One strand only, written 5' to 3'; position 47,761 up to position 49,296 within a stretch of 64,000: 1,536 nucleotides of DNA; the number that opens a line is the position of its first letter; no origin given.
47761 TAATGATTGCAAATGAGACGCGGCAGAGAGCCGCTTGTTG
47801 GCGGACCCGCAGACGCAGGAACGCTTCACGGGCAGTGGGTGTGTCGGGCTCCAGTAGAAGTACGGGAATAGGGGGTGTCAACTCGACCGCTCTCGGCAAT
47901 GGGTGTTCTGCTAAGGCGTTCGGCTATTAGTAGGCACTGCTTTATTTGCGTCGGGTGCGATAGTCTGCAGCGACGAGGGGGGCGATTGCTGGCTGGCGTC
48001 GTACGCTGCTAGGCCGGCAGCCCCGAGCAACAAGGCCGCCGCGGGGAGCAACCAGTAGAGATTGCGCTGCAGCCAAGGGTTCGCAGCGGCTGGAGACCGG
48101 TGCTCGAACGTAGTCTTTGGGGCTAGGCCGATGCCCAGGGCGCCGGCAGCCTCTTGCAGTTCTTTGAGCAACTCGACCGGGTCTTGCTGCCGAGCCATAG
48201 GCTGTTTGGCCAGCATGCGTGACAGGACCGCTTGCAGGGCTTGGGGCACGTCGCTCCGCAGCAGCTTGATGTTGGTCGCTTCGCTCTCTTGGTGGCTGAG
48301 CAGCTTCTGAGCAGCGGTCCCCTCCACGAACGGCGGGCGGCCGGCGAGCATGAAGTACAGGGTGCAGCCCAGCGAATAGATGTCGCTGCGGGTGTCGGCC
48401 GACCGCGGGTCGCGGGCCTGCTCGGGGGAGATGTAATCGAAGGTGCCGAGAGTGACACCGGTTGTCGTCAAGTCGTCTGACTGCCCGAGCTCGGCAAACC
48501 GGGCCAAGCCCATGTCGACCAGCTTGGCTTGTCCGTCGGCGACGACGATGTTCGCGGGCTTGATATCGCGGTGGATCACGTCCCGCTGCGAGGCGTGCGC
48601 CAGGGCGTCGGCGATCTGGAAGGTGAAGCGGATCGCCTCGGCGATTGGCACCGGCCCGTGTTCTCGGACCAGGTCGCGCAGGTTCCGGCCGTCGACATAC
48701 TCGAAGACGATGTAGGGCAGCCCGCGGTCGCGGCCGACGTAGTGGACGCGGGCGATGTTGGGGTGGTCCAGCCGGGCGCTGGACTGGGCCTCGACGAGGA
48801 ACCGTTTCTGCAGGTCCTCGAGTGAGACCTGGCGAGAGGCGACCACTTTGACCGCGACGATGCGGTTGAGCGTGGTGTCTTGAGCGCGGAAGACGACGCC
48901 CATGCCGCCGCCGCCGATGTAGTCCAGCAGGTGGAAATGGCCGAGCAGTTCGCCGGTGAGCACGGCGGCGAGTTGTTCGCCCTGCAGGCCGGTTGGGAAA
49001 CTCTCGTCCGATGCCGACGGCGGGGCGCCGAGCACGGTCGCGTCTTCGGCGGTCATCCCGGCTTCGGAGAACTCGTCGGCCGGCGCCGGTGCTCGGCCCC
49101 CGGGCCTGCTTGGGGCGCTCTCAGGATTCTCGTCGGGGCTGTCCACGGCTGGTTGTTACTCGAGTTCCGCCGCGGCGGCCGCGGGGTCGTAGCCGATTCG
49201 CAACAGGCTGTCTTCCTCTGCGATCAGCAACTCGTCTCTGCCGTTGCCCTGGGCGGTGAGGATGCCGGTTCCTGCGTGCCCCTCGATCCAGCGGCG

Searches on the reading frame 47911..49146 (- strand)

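Call 9: search_protein_families(library=pfam, max_evalue=0.05, proteins=[window:47911-49146:-])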
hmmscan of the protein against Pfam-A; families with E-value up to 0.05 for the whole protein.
window:47911-49146:- (411 aa): 3 families
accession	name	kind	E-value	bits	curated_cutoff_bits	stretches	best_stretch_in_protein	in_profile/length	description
PF00069.31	Pkinase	-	3.1e-47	161.6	31.7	1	72-320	2-252/263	Protein kinase domain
PF07714.23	PK_Tyr_Ser-Thr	-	6.9e-30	104.6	23.1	1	73-320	3-249/258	Protein tyrosine and serine/threonine kinase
PF01636.29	APH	-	0.0031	17.7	23.2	0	173-216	152-198/239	Phosphotransferase enzyme family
